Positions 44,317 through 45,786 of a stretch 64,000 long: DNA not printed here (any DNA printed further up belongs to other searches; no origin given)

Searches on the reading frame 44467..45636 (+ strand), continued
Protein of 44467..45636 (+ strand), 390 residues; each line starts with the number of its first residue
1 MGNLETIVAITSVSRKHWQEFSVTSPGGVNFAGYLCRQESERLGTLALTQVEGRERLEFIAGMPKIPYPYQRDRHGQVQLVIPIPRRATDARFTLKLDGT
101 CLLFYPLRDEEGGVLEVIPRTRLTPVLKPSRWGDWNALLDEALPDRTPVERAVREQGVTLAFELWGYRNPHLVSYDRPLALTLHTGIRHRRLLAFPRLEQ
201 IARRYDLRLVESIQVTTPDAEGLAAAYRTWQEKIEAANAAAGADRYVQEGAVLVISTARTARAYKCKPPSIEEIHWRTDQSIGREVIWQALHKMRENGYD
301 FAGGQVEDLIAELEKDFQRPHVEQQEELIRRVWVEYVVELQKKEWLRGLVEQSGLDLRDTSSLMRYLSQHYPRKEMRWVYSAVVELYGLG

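Call 22: fold_search(model_id=the predicted structure, library=pdb)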
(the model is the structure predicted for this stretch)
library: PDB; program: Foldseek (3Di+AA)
matches with E <= 10: 421; with E <= 0.001: 23
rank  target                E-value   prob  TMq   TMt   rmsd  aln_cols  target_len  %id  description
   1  5tt6                  9.1e-09  1.00  0.42  0.43  20.9       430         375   15  T4 RNA Ligase 1 (K99M) (released 2017-03-08)
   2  5d1o_B                1.4e-08  1.00  0.44  0.46  24.3       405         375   15  Archaeal ATP-dependent RNA ligase - form 1 (released 2016-03-09)
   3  9qw7_B                2.0e-08  1.00  0.44  0.45  21.8       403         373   11  The crystal structure of the adenyly transferase domain of Candida glabrata tRNA ligase (released 2025-09-17)
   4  9do4                  2.4e-08  1.00  0.43  0.45  19.6       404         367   14  Structure of T4 RNA Ligase 1 bound to ATP and Mg (released 2024-10-02)
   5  6n67                  5.1e-08  1.00  0.45  0.45  18.7       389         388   12  Crystal structure of the ligase domain of fungal tRNA ligase Trl1 (released 2019-07-03)
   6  6n0t                  5.1e-08  1.00  0.39  0.40  19.9       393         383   14  tRNA ligase (released 2019-01-09)
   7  2c5u_A                5.7e-08  1.00  0.42  0.44  20.4       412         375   14  T4 RNA Ligase (Rnl1) Crystal Structure (released 2005-11-04)
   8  5d1o_A                7.1e-08  1.00  0.43  0.45  23.7       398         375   17  Archaeal ATP-dependent RNA ligase - form 1 (released 2016-03-09)
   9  9qw7_A                2.4e-07  1.00  0.41  0.42  18.9       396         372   11  The crystal structure of the adenyly transferase domain of Candida glabrata tRNA ligase (released 2025-09-17)
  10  6n0v_A                3.9e-07  1.00  0.38  0.38  17.9       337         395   16  tRNA ligase (released 2019-01-09)
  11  2vug_A                1.6e-06  1.00  0.38  0.40  13.9       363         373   16  The structure of an archaeal homodimeric RNA ligase (released 2008-06-03)
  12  8ucg_A                1.8e-06  1.00  0.41  0.42  15.9       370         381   14  Thermophilic RNA Ligase from Palaeococcus pacificus K92A (released 2024-02-21)
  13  3qwu_B                3.6e-06  1.00  0.41  0.44  23.8       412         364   13  Putative ATP-dependent DNA ligase from Aquifex aeolicus. (released 2011-03-16)
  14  8uce_A                7.6e-06  1.00  0.38  0.39  16.4       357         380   14  Thermophilic RNA Ligase from Palaeococcus pacificus + AMP (released 2024-02-21)
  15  8uch                  8.5e-06  1.00  0.39  0.40  17.2       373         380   13  Thermophilic RNA Ligase from Palaeococcus pacificus K92A + ATP (released 2024-02-21)
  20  2hvr_A                2.2e-04  1.00  0.32  0.38  13.8       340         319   10  Structure of T4 RNA Ligase 2 with Nicked 5'-Adenylated nucleic acid duplex containing a 3'-deoxyribonucleotide at the  (released 2006-10-17)
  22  2hvr_B                3.3e-04  1.00  0.31  0.37  12.0       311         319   14  Structure of T4 RNA Ligase 2 with Nicked 5'-Adenylated nucleic acid duplex containing a 3'-deoxyribonucleotide at the  (released 2006-10-17)
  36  3ty5_A                1.8e-02  0.75  0.29  0.29  21.4       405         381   13  Crystal Structure of C. thermocellum PNKP Ligase domain in complex with ATP (released 2012-01-25)
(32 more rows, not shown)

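Call 23: fold_search(model_id=the predicted structure, library=viral)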
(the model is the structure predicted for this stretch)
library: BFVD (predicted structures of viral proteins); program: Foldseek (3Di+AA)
matches with E <= 10: 573; with E <= 0.001: 62
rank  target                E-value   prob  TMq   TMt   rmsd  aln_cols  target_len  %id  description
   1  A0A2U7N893            2.0e-09  1.00  0.43  0.45  21.9       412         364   16  RNA ligase A [Pseudomonas phage PspYZU05]
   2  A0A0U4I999            6.4e-09  1.00  0.41  0.42  19.8       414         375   14  (no name in the UniProt tables at hand)
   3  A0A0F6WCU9            1.6e-08  1.00  0.42  0.40  21.1       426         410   12  RNA ligase [Sinorhizobium phage phiN3]
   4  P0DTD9                2.5e-08  1.00  0.39  0.36  20.4       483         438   12  RNA ligase [Rhodothermus phage RM378]
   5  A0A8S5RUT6            4.4e-08  1.00  0.39  0.39  18.6       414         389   15  RNA ligase [Siphoviridae sp. ctHip2]
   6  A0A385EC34            5.3e-08  1.00  0.30  0.32  19.3       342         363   14  RNA ligase [Caulobacter phage CcrBL9]
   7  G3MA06                6.2e-08  1.00  0.39  0.34  20.7       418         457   14  Gp265 [Bacillus phage G]
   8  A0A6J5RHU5            1.4e-07  1.00  0.38  0.36  20.4       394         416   16  RNA ligase A [uncultured Caudovirales phage]
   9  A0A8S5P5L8            1.6e-07  1.00  0.39  0.39  21.7       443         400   11  RNA ligase [Siphoviridae sp. ctsUY14]
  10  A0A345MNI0            2.3e-07  1.00  0.42  0.41  21.3       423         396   12  (no name in the UniProt tables at hand)
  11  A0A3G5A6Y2            4.6e-07  1.00  0.40  0.23  22.5       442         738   12  Uncharacterized protein (Fragment) [Homavirus sp.]
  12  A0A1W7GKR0            9.1e-07  1.00  0.39  0.42  16.0       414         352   12  RNA ligase [Tenacibaculum phage pT24]
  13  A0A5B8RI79            1.1e-06  1.00  0.40  0.24  19.4       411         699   12  Putative polynucleotide kinase/ligase [Iridovirus Liz-CrIV]
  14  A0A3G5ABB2            1.3e-06  1.00  0.41  0.31  18.6       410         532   11  Nucleolar GTP-binding protein 1 [Hyperionvirus sp.]
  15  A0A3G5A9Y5            1.3e-06  1.00  0.28  0.29  20.2       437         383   11  Uncharacterized protein [Hyperionvirus sp.]
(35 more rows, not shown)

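Call 25: search_protein_representatives(alignment_id=A1)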
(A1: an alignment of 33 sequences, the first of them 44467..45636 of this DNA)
Query: 33 sequences, 388 profile positions. Proteins with E-value up to 0.001 (for the whole library): 538; up to 1e-10: 411; up to 1e-30: 133. The best 150 are listed.
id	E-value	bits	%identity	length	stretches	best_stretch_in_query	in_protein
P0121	5.4e-205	696.8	-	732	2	1-264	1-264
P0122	8.8e-171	584.1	-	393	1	1-383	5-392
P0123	5.5e-114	397.1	-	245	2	176-324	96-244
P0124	5.0e-112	390.7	-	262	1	144-387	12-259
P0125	8.1e-112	390.0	-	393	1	5-383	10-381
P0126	5.3e-88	311.6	-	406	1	2-375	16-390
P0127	1.5e-87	310.1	-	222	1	1-165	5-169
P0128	2.3e-83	296.4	-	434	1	2-382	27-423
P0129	4.9e-80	285.4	-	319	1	11-297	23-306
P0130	2.2e-74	266.8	-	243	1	1-147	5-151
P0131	1.2e-65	238.0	-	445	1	2-382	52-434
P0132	2.3e-58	214.0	-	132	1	257-386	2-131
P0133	1.7e-57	211.2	-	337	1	12-336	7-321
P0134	3.1e-56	207.1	-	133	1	1-129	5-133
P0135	5.0e-56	206.4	-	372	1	9-382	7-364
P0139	5.2e-54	199.7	-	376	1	3-384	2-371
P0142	1.4e-46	175.2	-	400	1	6-379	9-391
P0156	2.4e-41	158.0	-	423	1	5-383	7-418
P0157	6.6e-41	156.6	-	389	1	6-384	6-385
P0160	1.0e-40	155.9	-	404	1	8-385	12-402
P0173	3.8e-38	147.5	-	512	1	15-384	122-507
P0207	5.4e-35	137.1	-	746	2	13-264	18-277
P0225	2.8e-33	131.5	-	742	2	97-382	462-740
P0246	4.5e-31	124.2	-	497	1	11-370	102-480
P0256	1.6e-30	122.4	-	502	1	24-383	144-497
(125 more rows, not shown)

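Call 26: search_protein_families(library=pfam, proteins=[P0126, P0131, P0135, P0142, P0156, P0173, P0207, P0225, P0246, P0256], max_evalue=0.1)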
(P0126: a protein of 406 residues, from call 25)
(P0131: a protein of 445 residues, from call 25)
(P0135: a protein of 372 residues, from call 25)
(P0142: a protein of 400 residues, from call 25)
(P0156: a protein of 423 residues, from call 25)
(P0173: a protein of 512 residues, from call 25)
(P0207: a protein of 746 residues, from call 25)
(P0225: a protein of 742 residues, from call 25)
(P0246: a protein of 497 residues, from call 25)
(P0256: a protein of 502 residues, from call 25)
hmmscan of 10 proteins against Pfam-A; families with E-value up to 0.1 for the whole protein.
P0126 (406 aa): 0 families

P0131 (445 aa): 0 families

P0135 (372 aa): 1 family
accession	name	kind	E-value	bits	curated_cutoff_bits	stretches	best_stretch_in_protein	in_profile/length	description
PF09414.15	RNA_ligase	-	7.4e-06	26.6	27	1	80-232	2-152/171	RNA ligase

P0142 (400 aa): 3 families
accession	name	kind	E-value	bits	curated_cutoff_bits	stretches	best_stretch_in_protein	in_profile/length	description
PF09414.15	RNA_ligase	-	1.4e-07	32.3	27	1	87-268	3-156/171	RNA ligase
PF09511.15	RNA_lig_T4_1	-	6.9e-05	23.2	28.3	1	85-281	44-221/227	RNA ligase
PF08837.16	DUF1810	-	0.088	13.1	25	0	320-381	51-110/136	Protein of unknown function (DUF1810)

P0156 (423 aa): 1 family
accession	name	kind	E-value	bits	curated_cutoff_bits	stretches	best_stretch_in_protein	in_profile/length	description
PF09414.15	RNA_ligase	-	0.018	15.6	27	1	92-192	2-94/171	RNA ligase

P0173 (512 aa): 0 families

P0207 (746 aa): 4 families
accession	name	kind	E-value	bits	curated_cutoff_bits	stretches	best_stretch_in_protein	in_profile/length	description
PF03161.18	LAGLIDADG_2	-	1.5e-23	84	25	1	386-536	3-154/168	LAGLIDADG DNA endonuclease family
PF14890.11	Intein_splicing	-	3e-09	37.3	35.8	1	341-621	56-155/155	Intein splicing domain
PF09414.15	RNA_ligase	-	0.089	13.4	27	0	96-269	3-161/171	RNA ligase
PF06115.17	DUF956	-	0.093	13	26.9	0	667-740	37-111/117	Domain of unknown function (DUF956)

P0225 (742 aa): 3 families
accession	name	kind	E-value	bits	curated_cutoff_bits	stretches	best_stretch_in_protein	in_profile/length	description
PF03161.18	LAGLIDADG_2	-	9.9e-32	110.6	25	1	204-379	1-167/168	LAGLIDADG DNA endonuclease family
PF14890.11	Intein_splicing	-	2e-13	50.9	35.8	1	100-462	1-155/155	Intein splicing domain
PF07591.16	PT-HINT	-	6e-05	23.8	27.7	0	121-196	19-91/137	Pretoxin HINT domain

P0246 (497 aa): 3 families
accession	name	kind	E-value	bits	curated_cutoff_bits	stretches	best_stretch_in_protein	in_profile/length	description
PF04457.17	MJ1316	-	6.4e-19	68.9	26.3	1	1-79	1-75/75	MJ1316 RNA cyclic group end recognition domain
PF09414.15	RNA_ligase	-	1.4e-07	32.2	27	1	171-331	3-141/171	RNA ligase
PF18411.6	Annexin_2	-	0.072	13.8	25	0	424-464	3-41/93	Annexin-like domain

P0256 (502 aa): 0 families

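Call 27: list_cluster_members(proteins=[P0126, P0131, P0135, P0142, P0156, P0173, P0207, P0225, P0139, P0160])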
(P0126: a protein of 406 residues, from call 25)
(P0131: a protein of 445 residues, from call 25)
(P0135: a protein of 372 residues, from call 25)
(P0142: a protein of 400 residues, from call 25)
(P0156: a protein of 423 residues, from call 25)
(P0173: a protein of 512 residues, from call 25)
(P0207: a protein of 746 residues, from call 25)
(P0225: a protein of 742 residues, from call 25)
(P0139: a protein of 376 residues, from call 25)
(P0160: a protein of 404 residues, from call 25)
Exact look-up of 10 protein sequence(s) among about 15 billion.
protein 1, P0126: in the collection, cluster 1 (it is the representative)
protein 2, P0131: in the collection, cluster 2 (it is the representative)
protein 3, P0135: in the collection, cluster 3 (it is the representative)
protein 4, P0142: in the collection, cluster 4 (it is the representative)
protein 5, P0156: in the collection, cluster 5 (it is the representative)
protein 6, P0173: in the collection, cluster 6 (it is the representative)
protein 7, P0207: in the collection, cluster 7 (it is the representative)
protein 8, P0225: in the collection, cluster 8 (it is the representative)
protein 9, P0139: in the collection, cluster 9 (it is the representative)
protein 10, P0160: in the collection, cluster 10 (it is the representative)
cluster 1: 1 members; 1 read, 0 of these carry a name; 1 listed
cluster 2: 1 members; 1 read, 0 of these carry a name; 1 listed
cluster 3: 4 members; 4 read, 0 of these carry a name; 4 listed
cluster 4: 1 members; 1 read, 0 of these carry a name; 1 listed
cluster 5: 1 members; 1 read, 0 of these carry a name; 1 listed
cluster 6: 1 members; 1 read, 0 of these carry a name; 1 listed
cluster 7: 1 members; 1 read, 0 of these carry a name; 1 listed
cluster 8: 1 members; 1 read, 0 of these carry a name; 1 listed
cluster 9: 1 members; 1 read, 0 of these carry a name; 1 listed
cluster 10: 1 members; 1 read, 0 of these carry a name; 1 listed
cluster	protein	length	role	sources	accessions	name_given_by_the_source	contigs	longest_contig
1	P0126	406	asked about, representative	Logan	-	-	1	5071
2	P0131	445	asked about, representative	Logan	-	-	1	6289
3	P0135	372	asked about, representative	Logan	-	-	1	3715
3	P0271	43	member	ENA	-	-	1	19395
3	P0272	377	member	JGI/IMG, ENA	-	-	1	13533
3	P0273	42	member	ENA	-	-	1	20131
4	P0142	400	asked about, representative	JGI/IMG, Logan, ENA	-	-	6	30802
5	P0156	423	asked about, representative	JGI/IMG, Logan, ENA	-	-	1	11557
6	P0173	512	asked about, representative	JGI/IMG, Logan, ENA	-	-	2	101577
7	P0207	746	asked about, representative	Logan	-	-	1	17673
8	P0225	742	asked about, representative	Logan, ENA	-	-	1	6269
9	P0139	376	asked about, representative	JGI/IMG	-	-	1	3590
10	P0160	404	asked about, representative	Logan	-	-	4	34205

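Call 29: search_solved_structures(query=A2, max_evalue=1, show_alignments=3)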
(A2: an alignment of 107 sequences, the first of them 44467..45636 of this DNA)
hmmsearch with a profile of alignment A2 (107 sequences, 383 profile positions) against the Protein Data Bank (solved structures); distinct sequences matched with E-value up to 1: 3.
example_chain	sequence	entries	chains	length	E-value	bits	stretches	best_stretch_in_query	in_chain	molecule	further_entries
3pg0_A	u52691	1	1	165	0.0028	19.7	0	90-112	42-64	ThreeFoil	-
4v1a_k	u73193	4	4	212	0.24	13.3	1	130-205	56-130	MITORIBOSOMAL PROTEIN ML48, MRPL48 | Mitochondrial ribosomal protein L48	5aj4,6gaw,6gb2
6ydp_Bk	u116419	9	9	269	0.39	12.6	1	130-205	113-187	39S ribosomal protein L48, mitochondrial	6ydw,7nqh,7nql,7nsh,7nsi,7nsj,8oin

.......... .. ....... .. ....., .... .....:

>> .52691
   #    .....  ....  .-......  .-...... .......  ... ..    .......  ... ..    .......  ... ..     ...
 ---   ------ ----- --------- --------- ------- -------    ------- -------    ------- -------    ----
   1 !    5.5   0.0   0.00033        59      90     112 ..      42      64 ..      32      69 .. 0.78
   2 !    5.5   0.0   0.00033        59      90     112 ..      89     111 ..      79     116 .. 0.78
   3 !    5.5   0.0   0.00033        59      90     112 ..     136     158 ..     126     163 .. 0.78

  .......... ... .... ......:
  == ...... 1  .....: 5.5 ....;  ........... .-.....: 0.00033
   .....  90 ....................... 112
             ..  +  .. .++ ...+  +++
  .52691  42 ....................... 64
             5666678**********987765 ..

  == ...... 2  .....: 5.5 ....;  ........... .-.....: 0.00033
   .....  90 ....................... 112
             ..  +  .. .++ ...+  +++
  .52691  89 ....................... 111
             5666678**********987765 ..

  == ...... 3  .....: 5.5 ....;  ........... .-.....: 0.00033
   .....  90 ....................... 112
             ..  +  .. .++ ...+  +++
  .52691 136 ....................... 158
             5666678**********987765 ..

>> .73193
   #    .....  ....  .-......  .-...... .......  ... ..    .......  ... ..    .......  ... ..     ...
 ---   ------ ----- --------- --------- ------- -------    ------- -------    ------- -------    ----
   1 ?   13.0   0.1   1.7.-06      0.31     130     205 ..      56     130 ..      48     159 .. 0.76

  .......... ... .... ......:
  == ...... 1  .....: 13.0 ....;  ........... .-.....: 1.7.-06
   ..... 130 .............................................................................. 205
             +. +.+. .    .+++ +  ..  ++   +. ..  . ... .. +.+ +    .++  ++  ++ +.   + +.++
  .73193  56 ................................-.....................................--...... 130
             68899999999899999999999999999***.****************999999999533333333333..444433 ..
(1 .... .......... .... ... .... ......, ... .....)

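Call 30: search_protein_families(library=pfam, alignment_id=A2, max_evalue=0.01)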
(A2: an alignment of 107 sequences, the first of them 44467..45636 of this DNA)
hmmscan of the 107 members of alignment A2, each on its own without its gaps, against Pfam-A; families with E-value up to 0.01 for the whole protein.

A. member 1, window:44467-45636:+ (390 aa): 0 families

B. families by the number of members that match (of 107 scanned): 8 families
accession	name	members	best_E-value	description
PF09414.15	RNA_ligase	34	2.3e-08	RNA ligase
PF09511.15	RNA_lig_T4_1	6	5.2e-06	RNA ligase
PF06558.17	SecM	1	0.00025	Secretion monitor precursor protein (SecM)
PF22652.1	DUF7006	1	0.0015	Family of unknown function (DUF7006)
PF13411.12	MerR_1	1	0.0036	MerR HTH family regulatory protein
PF20467.3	MmeI_C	1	0.008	MmeI, C-terminal domain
PF20786.2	DUF6840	1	0.0091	Family of unknown function (DUF6840)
PF09211.15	DUF1958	1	0.0099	Domain of unknown function (DUF1958)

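Call 36: find_related_loci(query=A1, collection=genome_contigs, flank=8000)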
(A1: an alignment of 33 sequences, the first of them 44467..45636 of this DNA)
Query A1 (390 aa) in genome_contigs; peptide patterns used: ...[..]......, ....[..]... (x = any residue, [..] = any of these).
72 stretches matched a pattern; 58 encode a relative of the query (tblastn E <= 1e-3); 58 distinct loci.
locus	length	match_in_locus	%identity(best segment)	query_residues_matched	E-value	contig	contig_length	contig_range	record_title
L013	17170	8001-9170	88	1-390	0e+0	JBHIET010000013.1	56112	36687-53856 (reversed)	MAG: Anaerolineae bacterium isolate b2.sp2_bin.30 NODE_52_length_56112_cov_9.445600, whole genome shotgun sequence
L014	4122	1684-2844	84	4-390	0e+0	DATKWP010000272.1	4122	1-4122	MAG TPA_asm: Anaerolineae bacterium isolate SMAG_U14166 k141_1780788, whole genome shotgun sequence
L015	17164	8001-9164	82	1-388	0e+0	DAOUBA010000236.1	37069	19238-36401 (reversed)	MAG TPA_asm: Anaerolineae bacterium isolate H67_700 k125_576356, whole genome shotgun sequence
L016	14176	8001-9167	65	2-389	3e-173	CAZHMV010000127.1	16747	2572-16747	MAG TPA_asm: uncultured Anaerolineales bacterium isolate binchicken_co172_219 genome assembly, contig: NODE_2831_length_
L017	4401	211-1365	64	4-388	4e-178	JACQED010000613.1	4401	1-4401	MAG: Chloroflexi bacterium isolate NC_groundwater_1012_Pr1_S-0.65um_63_12 Montesol18_Sp65_coassembly_scaffold_1780770, w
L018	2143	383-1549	65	2-389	0e+0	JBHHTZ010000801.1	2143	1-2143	MAG: Anaerolineae bacterium isolate S.6.sp3_bin.4 NODE_15504_length_2143_cov_6.995690, whole genome shotgun sequence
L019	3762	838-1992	62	4-388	4e-174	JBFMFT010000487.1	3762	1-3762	MAG: Chloroflexota bacterium isolate MAG278 MAG278_487, whole genome shotgun sequence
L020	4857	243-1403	62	4-390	3e-171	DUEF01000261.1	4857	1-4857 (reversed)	MAG TPA_asm: Caldilineae bacterium isolate G439 Contig261, whole genome shotgun sequence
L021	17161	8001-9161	63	4-390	5e-166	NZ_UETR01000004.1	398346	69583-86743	Candidatus Amarolinea aalborgensis isolate MQ180409-418_S418_L100 4, whole genome shotgun sequence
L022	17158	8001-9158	63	3-388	2e-165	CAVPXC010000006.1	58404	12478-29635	MAG: uncultured Chloroflexia bacterium isolate MFD00032.bin.2.54 genome assembly, contig: contig_14061, whole genome sho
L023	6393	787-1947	61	4-390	1e-165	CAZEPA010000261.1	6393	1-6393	MAG TPA_asm: uncultured Anaerolineae bacterium isolate binchicken_co27_224 genome assembly, contig: NODE_21295_length_63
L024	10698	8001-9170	62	1-390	5e-164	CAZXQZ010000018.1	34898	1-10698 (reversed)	MAG TPA_asm: uncultured Anaerolineae bacterium isolate SRP173033_co2_180 genome assembly, contig: NODE_391_length_34898_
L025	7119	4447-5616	61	1-390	2e-163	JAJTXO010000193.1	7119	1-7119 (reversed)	MAG: Caldilineales bacterium isolate DTUCFX11 193-Genome36, whole genome shotgun sequence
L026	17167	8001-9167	61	2-390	2e-162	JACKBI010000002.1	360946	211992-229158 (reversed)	MAG: Anaerolineales bacterium isolate HK-STAS-CHLO-17 HK-STAS-CHLO-17_2, whole genome shotgun sequence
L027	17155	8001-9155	61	4-388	2e-161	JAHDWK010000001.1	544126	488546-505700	MAG: Anaerolineae bacterium isolate CHL1 NODE_17_length_544126_cov_202.935777, whole genome shotgun sequence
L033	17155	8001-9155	60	4-388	2e-159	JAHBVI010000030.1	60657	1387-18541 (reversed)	MAG: Anaerolineae bacterium isolate ACE_CHL11 CHL11_30, whole genome shotgun sequence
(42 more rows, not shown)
